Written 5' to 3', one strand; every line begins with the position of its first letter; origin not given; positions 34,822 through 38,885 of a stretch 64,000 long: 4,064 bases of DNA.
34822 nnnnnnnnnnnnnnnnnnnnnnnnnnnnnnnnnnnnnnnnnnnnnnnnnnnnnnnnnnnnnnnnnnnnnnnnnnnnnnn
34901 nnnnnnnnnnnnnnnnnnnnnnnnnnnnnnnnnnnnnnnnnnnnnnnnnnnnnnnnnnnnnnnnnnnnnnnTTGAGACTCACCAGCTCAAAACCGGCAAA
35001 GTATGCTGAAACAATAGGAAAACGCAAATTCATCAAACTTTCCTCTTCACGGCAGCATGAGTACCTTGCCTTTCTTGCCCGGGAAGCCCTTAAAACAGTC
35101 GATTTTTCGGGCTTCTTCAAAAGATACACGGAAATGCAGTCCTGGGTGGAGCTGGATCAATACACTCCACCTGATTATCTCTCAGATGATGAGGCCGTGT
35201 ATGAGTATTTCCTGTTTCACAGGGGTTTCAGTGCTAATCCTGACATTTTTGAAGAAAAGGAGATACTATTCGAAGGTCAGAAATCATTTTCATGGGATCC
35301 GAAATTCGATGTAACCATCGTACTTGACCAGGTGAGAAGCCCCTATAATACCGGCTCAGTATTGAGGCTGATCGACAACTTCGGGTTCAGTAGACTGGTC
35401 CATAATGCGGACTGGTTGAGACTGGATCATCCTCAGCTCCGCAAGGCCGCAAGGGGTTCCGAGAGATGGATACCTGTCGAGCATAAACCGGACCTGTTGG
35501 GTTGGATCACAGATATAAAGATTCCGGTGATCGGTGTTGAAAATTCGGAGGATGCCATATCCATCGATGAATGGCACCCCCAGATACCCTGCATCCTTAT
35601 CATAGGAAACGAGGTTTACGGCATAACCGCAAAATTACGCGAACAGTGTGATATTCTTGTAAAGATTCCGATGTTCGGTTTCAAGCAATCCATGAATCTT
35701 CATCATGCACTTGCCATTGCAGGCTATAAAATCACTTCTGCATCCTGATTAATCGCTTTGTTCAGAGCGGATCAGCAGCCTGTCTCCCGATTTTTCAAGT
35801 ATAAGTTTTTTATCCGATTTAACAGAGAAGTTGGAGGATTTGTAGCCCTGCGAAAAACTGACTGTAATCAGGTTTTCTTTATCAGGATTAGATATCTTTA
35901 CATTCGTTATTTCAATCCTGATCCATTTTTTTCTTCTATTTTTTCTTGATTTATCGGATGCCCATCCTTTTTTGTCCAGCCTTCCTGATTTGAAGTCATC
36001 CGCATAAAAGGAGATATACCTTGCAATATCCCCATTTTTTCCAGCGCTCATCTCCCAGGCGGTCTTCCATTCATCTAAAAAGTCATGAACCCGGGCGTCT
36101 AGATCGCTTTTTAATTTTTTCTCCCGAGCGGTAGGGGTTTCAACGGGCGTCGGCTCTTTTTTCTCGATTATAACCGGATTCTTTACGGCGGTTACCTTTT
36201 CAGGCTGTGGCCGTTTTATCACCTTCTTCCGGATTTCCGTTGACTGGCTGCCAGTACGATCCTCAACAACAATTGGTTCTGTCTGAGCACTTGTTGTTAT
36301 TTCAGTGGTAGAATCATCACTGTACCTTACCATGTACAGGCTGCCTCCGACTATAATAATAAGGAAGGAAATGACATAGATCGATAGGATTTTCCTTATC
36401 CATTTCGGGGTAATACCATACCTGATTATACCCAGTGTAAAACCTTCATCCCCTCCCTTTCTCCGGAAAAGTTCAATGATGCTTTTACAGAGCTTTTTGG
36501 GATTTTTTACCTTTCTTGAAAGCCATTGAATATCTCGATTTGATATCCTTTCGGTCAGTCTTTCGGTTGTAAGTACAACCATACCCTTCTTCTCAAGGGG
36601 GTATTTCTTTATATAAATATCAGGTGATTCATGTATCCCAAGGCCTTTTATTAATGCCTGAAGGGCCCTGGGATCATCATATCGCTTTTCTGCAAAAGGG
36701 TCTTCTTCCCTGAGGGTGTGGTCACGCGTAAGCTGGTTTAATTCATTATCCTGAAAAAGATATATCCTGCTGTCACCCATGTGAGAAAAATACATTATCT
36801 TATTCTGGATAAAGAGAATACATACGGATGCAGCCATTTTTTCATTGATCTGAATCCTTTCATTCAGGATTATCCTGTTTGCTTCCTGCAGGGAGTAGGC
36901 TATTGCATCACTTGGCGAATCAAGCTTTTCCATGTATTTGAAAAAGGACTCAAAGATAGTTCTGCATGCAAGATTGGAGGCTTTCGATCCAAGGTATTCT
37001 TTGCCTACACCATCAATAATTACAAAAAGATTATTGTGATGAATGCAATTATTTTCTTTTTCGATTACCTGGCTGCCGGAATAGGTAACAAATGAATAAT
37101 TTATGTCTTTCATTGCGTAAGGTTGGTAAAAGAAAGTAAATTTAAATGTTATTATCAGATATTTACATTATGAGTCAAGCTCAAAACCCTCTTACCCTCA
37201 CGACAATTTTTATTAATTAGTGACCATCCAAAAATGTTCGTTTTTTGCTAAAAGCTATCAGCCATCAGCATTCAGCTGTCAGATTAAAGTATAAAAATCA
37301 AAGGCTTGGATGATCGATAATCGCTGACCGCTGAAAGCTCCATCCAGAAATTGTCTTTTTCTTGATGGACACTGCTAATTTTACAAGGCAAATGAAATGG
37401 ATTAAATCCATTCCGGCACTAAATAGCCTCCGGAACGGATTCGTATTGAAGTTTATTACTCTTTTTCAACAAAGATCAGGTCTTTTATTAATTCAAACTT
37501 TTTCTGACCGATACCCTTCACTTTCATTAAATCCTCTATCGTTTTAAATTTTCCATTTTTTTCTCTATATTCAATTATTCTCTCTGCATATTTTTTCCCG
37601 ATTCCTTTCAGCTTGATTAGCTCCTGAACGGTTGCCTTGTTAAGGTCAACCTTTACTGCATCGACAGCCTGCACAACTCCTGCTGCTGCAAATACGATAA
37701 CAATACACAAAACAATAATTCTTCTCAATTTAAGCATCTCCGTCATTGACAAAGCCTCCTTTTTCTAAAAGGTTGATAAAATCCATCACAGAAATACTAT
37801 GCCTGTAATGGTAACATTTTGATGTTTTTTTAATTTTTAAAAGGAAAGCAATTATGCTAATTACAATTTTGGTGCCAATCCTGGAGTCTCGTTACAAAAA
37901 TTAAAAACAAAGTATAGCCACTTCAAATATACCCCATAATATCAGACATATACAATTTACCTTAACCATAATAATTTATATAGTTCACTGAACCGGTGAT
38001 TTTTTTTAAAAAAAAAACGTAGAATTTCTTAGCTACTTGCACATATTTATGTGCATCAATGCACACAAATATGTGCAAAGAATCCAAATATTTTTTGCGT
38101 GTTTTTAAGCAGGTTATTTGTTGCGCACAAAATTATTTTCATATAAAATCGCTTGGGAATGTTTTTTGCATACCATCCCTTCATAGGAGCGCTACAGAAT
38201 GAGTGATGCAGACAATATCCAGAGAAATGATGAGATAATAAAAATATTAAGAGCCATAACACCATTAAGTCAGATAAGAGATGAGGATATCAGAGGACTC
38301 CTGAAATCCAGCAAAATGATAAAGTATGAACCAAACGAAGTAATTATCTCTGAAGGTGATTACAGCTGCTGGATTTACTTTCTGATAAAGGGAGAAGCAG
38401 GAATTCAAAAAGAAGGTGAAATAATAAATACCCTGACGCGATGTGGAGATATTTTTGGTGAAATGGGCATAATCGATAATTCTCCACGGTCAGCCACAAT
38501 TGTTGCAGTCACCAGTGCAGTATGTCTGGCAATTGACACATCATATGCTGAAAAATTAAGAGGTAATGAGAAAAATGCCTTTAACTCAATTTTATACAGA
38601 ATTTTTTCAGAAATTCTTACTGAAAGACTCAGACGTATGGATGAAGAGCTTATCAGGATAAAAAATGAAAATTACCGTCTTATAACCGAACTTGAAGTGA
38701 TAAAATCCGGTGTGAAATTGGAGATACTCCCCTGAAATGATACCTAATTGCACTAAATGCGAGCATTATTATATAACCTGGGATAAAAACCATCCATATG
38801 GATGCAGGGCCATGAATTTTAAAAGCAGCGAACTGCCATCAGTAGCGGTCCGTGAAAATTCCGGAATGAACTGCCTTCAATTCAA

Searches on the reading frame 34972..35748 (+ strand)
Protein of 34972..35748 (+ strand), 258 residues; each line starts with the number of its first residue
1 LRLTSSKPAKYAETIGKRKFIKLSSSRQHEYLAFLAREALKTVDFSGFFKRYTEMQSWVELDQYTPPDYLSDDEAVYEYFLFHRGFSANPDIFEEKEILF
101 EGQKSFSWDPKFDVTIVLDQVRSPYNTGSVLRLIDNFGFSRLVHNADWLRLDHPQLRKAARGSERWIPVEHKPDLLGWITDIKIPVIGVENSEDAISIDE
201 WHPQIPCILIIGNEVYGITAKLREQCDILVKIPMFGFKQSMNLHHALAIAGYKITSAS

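Call 7: search_protein_families(library=pfam, proteins=[window:34972-35748:+])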
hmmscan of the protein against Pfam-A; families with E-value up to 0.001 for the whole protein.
window:34972-35748:+ (258 aa): 1 family
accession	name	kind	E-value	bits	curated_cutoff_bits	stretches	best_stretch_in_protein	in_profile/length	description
PF00588.24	SpoU_methylase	-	1.2e-27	97.2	29.7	1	114-252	2-142/142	SpoU rRNA Methylase family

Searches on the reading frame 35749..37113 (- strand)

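Call 6: search_protein_families(library=pfam, proteins=[window:35749-37113:-])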
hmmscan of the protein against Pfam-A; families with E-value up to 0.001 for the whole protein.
window:35749-37113:- (454 aa): 3 families
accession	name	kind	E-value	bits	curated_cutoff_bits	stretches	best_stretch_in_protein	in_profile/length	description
PF24125.1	Cds6_C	-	8e-19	68.4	27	1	342-451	2-110/111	Cds6 C-terminal NTF2-like domain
PF13672.11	PP2C_2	-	5e-08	33.2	24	1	27-133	24-135/209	Protein phosphatase 2C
PF00481.26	PP2C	-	6.6e-08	33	20.3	1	26-137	33-145/255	Protein phosphatase 2C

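Call 23: search_protein_families(library=ncbifam, max_evalue=0.001, proteins=[window:35749-37113:-])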
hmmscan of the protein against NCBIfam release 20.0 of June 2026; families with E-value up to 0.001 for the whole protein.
window:35749-37113:- (454 aa): 2 families
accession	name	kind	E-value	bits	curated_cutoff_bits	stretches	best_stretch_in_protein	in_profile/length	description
NF033484.1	Stp1_PP2C_phos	equivalog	1.4e-28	100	230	1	25-229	22-230/232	Stp1/IreP family PP2C-type Ser/Thr phosphatase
NF011149.0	PRK14559.1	equivalog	1.4e-12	47.2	374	1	17-133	401-522/642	serine/threonine phosphatase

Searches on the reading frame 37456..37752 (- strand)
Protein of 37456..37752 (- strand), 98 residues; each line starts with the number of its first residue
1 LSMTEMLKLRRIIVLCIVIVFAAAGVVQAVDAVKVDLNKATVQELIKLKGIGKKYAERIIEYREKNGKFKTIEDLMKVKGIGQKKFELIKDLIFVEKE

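Call 6: search_protein_families(library=pfam, proteins=[window:37456-37752:-])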
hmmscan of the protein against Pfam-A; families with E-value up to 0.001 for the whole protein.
window:37456-37752:- (98 aa): 9 families
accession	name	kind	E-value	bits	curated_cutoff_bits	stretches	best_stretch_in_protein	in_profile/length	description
PF12836.13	HHH_3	-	3.1e-26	91.7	27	1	30-93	1-64/65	Helix-hairpin-helix motif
PF00633.29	HHH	-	1.1e-14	53.9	24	2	36-62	4-30/30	Helix-hairpin-helix motif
PF14520.12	HHH_5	-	1.3e-08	35.6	27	1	36-61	28-53/57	Helix-hairpin-helix domain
PF14579.12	HHH_6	-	1e-06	29.3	25.6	1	45-80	27-62/90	Helix-hairpin-helix motif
PF12826.13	HHH_2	-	3.9e-06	27.4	27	1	36-66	28-58/64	Helix-hairpin-helix motif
PF14716.13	HHH_8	-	5.3e-05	23.9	30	0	31-65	38-70/73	Helix-hairpin-helix domain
PF06514.17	PsbU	-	8.9e-05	22.9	24.5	1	32-90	12-66/93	Photosystem II 12 kDa extrinsic protein (PsbU)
PF04919.18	DUF655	-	0.00032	21.1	22.2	1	44-83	117-156/181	Protein of unknown function (DUF655)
PF03118.21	RNA_pol_A_CTD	-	0.00079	19.5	23.8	0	36-61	38-63/67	Bacterial RNA polymerase, alpha chain C terminal domain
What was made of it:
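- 37456..37752 (-): ComEA-like secreted helix-hairpin-helix DNA-binding protein (98 aa as the ORF is listed; the start is probably the ATG at 37746). Pfam HHH_3, 3.1e-26 (call 6).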

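Call 23: search_protein_families(library=ncbifam, max_evalue=0.001, proteins=[window:37456-37752:-])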
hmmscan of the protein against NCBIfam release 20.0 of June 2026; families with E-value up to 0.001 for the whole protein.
window:37456-37752:- (98 aa): 12 families
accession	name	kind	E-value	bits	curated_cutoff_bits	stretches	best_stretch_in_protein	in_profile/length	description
TIGR01259.1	comE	subfamily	4.5e-24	84.8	152.35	1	29-94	54-119/120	comEA protein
TIGR00426.1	TIGR00426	subfamily_domain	1.1e-22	79.8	53.1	1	32-94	5-68/69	competence protein ComEA helix-hairpin-helix repeat region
NF045978.1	ComEA_MAG0490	equivalog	8.6e-07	28.8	98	1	33-93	101-160/162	MAG0490 family ComEA-like DNA-binding protein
TIGR03916.1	rSAM_link_UDG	hypoth_equivalog_domain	7.6e-06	25.3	343.5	1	27-78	314-363/415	putative DNA modification/repair radical SAM protein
NF002708.1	PRK02515.1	equivalog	3.2e-05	23.8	85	1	29-91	53-111/137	photosystem II complex extrinsic protein PsbU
TIGR01405.1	polC_Gram_pos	equivalog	3.3e-05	21.8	1043.45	1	42-93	1147-1197/1211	DNA polymerase III subunit alpha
NF001688.0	PRK00448.1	equivalog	0.00021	19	873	1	42-92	1380-1429/1445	PolC-type DNA polymerase III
NF005516.0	PRK07135.1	equivalog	0.00022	19.5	1084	1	41-94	752-805/974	DNA polymerase III DnaE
TIGR00084.2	ruvA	equivalog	0.00038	20.1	85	0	38-69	105-137/202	Holliday junction branch migration protein RuvA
NF005932.1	PRK07956.1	equivalog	0.00057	18.5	369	1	36-80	531-574/664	NAD-dependent DNA ligase LigA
NF004226.0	PRK05673.1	equivalog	0.00083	17.3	1002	1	32-77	815-860/1146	DNA polymerase III subunit alpha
TIGR00594.1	polc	superfamily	0.00086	17.4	434.35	1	40-77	820-857/1022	DNA polymerase III subunit alpha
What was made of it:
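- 37456..37752 (-): NCBIfam ComEA repeat region, 79.8 bits against a cutoff of 53.1 (call 23).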

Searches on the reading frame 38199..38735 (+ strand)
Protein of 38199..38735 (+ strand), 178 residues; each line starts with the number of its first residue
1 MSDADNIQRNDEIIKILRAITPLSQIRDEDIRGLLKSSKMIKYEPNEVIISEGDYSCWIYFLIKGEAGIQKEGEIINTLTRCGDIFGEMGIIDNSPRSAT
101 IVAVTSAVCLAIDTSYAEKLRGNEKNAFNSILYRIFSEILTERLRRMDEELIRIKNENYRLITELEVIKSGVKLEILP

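Call 6: search_protein_families(library=pfam, proteins=[window:38199-38735:+])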
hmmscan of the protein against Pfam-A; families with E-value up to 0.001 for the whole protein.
window:38199-38735:+ (178 aa): 1 family
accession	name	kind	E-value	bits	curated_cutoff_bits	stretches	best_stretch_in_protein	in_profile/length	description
PF00027.35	cNMP_binding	-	2.5e-17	63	27.5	1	41-120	2-85/89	Cyclic nucleotide-binding domain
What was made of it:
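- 38199..38735 (+): 178-aa protein with a cyclic-nucleotide-binding domain and no DNA-binding domain. Pfam cNMP_binding, 2.5e-17 (call 6).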

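Call 23: search_protein_families(library=ncbifam, max_evalue=0.001, proteins=[window:38199-38735:+])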
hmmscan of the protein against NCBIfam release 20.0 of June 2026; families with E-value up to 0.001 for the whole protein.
window:38199-38735:+ (178 aa): 5 families
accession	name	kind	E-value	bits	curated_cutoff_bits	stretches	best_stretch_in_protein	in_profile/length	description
TIGR03896.1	cyc_nuc_ocin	subfamily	2.4e-12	46.9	161.05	1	23-147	146-273/317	bacteriocin-type transport-associated protein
NF008732.0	PRK11753.1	equivalog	8.5e-10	38.4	266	1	27-150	12-135/214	cAMP-activated global transcriptional regulator CRP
NF007707.0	PRK10402.1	subfamily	3.9e-09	36.5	180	1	35-115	28-112/226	transcriptional regulator YeiL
NF058543.1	ActPatMycb56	equivalog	8.6e-06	24.8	460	1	25-106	6-90/317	acetyltransferase Pat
NF041163.2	encap_f2b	equivalog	1.9e-05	24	400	1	14-127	70-189/450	family 2B encapsulin nanocompartment shell protein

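Call 28: find_encoding_contigs(protein=window:38199-38735:+, flank=3000, max_places=6)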
Protein window:38199-38735:+ (178 aa): 1 contig read that carries it; 1 place shown.
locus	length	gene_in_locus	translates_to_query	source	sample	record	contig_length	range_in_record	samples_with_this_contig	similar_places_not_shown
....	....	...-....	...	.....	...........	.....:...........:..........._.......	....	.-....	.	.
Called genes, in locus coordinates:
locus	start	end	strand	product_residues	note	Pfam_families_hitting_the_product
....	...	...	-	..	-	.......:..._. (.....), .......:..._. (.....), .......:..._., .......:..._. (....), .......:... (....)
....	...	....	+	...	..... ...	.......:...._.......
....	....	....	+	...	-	-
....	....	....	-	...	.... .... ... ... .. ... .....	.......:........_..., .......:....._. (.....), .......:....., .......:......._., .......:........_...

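Call 29: find_homologous_proteins(query=window:38199-38735:+, max_evalue=1e-10)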
Query window:38199-38735:+ (178 aa): 177 proteins with E <= 1e-10 among 363 candidates; the best 120 are listed.
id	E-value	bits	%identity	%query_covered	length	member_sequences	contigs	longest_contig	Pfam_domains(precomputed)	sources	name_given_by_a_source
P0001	2.3e-108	377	100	100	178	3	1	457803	PF00027.36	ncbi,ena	-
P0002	2.7e-95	335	88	100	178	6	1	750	PF00027.36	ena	-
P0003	2.7e-85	302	79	100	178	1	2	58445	PF00027.36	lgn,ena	-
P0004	8.1e-85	300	78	99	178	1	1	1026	PF00027.36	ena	-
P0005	1.9e-84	299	78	100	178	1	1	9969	PF00027.36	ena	-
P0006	3.6e-83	295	75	100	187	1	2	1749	PF00027.36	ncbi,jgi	jgi:CRP-like cAMP-binding protein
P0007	3.8e-83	295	75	100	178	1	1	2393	PF00027.36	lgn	-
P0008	7.3e-83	294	75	100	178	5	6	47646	PF00027.36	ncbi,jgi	-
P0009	1.7e-82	293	78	100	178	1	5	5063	PF00027.36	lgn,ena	-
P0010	3.9e-82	292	75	99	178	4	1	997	PF00027.36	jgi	-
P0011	5.4e-82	291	75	99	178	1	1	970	PF00027.36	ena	-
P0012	8.0e-82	291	75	98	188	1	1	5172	PF00027.36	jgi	jgi:CRP/FNR family transcriptional regulator, cyclic AMP receptor protein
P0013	1.3e-81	290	75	99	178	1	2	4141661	PF00027.36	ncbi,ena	-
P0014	1.6e-81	290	75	100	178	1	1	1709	PF00027.36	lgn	-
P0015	1.6e-81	290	75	99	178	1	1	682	PF00027.36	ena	-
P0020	2.6e-81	289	72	100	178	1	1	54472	PF00027.36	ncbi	-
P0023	3.4e-81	289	77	99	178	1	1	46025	PF00027.36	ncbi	-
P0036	5.3e-77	275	71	100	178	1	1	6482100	PF00027.36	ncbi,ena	-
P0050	3.2e-60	221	63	93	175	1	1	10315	PF00027.36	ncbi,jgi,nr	ncbi:MAG: cyclic nucleotide-binding domain-containing protein [Deltaproteobacteria bacterium]|nr:cyc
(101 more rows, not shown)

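Call 30: find_encoding_contigs(protein=P0036, flank=3000, max_places=2)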
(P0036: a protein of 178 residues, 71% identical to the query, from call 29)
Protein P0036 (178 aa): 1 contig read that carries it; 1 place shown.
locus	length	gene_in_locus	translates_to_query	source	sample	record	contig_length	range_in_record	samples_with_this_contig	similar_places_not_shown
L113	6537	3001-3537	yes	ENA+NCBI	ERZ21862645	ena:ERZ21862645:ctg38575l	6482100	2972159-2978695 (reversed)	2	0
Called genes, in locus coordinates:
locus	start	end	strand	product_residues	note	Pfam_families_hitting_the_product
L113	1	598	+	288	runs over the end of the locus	PF00924:MS_channel_2nd, PF21082:MS_channel_3rd (weak)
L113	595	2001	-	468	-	PF13672:PP2C_2 (weak), PF24125:Cds6_C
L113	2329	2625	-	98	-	PF14716:HHH_8 (faint), PF14579:HHH_6 (faint), PF00633:HHH (faint), PF12836:HHH_3, PF14520:HHH_5 (weak)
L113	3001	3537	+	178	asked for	PF00027:cNMP_binding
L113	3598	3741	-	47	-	-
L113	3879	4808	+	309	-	-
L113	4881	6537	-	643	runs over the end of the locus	PF00072:Response_reg, PF00512:HisKA, PF02518:HATPase_c, PF00072:Response_reg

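Call 31: find_encoding_contigs(protein=P0013, flank=3000, max_places=2)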
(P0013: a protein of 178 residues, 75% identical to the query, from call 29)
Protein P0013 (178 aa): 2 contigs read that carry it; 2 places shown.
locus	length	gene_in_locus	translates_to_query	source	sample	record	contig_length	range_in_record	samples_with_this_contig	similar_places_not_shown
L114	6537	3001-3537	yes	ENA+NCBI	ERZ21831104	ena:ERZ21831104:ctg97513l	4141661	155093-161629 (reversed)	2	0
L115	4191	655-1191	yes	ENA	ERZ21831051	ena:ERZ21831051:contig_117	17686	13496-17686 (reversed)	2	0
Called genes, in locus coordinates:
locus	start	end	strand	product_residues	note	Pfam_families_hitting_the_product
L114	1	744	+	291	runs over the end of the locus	PF00924:MS_channel_2nd, PF21082:MS_channel_3rd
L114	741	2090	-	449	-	PF24125:Cds6_C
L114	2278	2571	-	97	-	PF14520:HHH_5 (faint), PF12836:HHH_3, PF00633:HHH (weak), PF12826:HHH_2 (faint), PF14579:HHH_6 (weak)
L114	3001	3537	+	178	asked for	PF00027:cNMP_binding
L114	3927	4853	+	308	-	-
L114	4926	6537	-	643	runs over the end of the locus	PF00072:Response_reg, PF00512:HisKA, PF02518:HATPase_c, PF00072:Response_reg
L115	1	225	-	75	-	?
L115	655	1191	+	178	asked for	PF00027:cNMP_binding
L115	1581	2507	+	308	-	-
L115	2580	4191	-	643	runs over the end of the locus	PF00072:Response_reg, PF00512:HisKA, PF02518:HATPase_c, PF00072:Response_reg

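Call 32: find_encoding_contigs(protein=P0003, flank=3000, max_places=2)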
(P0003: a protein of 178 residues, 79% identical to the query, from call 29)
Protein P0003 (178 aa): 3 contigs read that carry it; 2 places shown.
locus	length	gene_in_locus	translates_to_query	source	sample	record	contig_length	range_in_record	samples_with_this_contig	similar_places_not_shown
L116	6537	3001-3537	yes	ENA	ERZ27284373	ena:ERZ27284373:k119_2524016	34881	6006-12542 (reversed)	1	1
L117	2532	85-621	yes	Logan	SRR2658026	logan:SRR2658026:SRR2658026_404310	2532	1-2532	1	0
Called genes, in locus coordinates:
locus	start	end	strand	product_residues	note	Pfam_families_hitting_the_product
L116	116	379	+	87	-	-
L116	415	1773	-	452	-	PF00481:PP2C (weak), PF13672:PP2C_2 (weak), PF24125:Cds6_C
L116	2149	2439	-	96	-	PF14520:HHH_5 (faint), PF14579:HHH_6 (weak), PF12836:HHH_3, PF12826:HHH_2 (faint), PF00633:HHH (weak)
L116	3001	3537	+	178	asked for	PF00027:cNMP_binding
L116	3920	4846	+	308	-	-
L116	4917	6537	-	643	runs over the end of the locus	PF00072:Response_reg, PF23198:PDE8A_N (faint), PF00512:HisKA, PF02518:HATPase_c, PF00072:Response_reg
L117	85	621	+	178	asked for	PF00027:cNMP_binding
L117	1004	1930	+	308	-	-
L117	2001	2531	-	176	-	?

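Call 34: find_encoding_contigs(protein=P0008, flank=2500, max_places=2)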
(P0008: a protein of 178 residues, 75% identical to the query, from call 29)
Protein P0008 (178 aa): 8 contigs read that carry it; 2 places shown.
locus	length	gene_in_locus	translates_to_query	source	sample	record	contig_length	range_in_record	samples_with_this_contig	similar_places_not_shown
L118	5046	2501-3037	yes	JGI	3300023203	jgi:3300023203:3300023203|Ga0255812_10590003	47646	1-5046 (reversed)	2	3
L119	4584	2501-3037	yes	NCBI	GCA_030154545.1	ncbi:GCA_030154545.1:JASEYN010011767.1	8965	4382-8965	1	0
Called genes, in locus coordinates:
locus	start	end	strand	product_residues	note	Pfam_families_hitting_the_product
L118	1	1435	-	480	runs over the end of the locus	PF00481:PP2C (weak), PF24125:Cds6_C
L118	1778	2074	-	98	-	PF14520:HHH_5 (weak), PF06514:PsbU (weak), PF14579:HHH_6 (weak), PF12836:HHH_3, PF00633:HHH, PF12826:HHH_2 (faint)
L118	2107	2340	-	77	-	-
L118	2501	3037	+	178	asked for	PF00027:cNMP_binding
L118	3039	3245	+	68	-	-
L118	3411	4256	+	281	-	PF04228:Zn_peptidase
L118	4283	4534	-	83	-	-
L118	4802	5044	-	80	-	?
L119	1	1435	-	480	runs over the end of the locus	PF00481:PP2C (weak), PF24125:Cds6_C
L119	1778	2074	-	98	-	PF14579:HHH_6 (weak), PF14520:HHH_5 (faint), PF12836:HHH_3, PF12826:HHH_2 (faint), PF00633:HHH (weak)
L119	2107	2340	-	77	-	-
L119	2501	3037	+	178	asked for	PF00027:cNMP_binding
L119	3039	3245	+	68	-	-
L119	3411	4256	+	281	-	PF04228:Zn_peptidase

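Call 35: find_encoding_contigs(protein=P0020, flank=2500, max_places=1)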
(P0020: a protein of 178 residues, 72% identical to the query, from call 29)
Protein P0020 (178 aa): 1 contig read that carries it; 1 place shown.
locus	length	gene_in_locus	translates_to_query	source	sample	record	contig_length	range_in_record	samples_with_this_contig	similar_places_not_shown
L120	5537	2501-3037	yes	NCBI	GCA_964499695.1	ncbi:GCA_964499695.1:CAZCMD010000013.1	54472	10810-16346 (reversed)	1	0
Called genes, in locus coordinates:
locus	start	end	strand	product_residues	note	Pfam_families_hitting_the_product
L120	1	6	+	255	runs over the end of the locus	PF00588:SpoU_methylase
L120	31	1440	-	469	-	PF00481:PP2C (faint), PF24125:Cds6_C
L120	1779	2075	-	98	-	PF14520:HHH_5 (weak), PF14579:HHH_6 (weak), PF12836:HHH_3, PF00633:HHH, PF12826:HHH_2 (faint)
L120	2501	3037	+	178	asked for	PF00027:cNMP_binding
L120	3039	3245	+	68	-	-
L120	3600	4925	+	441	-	PF04055:Radical_SAM, PF13353:Fer4_12 (weak)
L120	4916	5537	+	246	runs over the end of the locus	PF07608:DUF1571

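Call 36: find_encoding_contigs(protein=P0023, flank=2500, max_places=1)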
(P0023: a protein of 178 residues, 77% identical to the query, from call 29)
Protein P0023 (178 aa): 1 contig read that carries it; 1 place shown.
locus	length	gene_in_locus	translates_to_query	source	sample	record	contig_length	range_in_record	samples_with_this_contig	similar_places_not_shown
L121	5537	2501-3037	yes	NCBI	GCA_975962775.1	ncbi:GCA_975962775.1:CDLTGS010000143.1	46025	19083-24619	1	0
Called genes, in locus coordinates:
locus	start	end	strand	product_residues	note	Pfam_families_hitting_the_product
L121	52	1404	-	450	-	PF24125:Cds6_C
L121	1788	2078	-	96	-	PF14520:HHH_5 (faint), PF14579:HHH_6 (weak), PF12836:HHH_3, PF00633:HHH (weak), PF12826:HHH_2 (faint), PF00633:HHH (weak)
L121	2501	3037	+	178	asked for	PF00027:cNMP_binding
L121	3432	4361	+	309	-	-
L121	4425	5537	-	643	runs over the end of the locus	PF00072:Response_reg, PF00512:HisKA, PF02518:HATPase_c, PF00072:Response_reg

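Call 37: find_encoding_contigs(protein=P0050, flank=2500, max_places=1)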
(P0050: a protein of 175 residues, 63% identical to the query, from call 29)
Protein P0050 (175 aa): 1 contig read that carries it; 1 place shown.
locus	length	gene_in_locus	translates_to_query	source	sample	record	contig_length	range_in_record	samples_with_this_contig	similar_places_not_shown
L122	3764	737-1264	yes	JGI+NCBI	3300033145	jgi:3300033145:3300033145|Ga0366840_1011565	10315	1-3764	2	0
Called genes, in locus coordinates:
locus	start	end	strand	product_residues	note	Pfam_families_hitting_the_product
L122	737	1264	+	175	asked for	PF00027:cNMP_binding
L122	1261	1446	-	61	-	-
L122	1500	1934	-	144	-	PF01967:MoaC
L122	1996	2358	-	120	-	PF02391:MoaE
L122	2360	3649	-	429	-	PF05201:GlutR_N, PF01488:Shikimate_DH, PF13241:NAD_binding_7 (weak), PF00745:GlutR_dimer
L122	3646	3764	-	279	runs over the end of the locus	PF01578:Cytochrom_C_asm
